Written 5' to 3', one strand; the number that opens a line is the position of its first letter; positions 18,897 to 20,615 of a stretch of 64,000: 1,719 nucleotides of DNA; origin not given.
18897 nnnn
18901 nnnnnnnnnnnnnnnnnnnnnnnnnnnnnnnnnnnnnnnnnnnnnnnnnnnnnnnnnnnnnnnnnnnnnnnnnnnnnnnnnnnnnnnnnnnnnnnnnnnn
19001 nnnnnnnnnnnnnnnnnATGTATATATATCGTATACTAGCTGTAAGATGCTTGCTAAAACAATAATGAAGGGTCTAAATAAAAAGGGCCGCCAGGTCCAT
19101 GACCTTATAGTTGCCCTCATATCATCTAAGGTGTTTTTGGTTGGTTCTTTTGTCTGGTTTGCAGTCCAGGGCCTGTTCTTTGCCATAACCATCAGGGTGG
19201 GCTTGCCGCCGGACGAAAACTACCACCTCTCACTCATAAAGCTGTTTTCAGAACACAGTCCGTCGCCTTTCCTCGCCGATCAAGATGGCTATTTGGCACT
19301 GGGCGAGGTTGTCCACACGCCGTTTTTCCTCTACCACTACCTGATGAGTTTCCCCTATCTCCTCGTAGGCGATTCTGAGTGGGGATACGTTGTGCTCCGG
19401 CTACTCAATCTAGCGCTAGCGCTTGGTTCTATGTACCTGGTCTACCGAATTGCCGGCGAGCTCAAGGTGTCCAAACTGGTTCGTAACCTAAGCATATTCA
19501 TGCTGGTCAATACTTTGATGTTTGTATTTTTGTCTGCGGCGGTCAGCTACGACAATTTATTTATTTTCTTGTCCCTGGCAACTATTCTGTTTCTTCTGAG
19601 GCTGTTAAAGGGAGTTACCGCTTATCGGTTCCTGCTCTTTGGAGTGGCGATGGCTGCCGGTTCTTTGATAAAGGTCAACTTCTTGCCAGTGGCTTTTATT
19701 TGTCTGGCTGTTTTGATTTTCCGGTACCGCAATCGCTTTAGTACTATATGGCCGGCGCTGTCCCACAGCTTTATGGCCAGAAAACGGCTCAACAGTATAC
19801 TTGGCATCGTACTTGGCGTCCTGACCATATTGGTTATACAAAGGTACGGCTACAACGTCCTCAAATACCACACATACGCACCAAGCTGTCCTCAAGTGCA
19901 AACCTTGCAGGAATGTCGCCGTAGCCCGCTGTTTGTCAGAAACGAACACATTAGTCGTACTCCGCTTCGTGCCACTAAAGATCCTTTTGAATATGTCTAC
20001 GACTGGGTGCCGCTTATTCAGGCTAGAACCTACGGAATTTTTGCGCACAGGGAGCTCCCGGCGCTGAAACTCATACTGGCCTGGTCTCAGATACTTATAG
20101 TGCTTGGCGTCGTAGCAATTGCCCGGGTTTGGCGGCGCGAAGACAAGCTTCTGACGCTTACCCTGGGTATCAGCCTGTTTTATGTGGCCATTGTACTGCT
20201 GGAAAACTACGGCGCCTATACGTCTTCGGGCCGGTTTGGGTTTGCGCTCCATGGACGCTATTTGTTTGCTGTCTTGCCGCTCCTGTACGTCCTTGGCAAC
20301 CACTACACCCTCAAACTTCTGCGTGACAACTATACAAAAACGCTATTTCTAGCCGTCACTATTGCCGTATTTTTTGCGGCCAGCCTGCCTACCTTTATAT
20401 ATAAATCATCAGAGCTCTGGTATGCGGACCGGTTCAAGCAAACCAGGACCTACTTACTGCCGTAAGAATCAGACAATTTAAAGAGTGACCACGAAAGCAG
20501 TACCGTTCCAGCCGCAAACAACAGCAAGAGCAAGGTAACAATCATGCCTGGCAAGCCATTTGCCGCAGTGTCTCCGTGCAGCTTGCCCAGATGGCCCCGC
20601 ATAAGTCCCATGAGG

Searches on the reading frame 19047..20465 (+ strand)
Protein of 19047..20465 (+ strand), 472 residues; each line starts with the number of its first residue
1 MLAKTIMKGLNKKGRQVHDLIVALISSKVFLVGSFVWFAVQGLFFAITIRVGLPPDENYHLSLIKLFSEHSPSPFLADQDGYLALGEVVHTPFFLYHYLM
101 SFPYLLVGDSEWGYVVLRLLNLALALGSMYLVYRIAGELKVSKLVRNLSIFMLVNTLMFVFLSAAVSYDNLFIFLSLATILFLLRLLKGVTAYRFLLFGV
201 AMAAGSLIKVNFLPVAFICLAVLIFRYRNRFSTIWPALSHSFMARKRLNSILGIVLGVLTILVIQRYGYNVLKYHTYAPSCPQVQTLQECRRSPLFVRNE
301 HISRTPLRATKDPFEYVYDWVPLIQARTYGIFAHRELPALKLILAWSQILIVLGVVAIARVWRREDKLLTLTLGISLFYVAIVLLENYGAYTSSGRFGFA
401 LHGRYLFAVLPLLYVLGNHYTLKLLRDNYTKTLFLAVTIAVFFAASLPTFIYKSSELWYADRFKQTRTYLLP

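Call 31: search_protein_families(library=pfam, max_evalue=0.0001, proteins=[window:19047-20465:+])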
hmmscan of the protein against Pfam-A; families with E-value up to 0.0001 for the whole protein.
window:19047-20465:+ (472 aa): 2 families
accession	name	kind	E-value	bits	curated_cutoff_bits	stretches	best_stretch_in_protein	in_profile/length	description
PF13231.12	PMT_2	-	9.2e-09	36.1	26.1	1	95-238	5-145/160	Dolichyl-phosphate-mannose-protein mannosyltransferase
PF02366.24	PMT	-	1.5e-05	25.1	22.7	1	113-227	81-200/245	Dolichyl-phosphate-mannose-protein mannosyltransferase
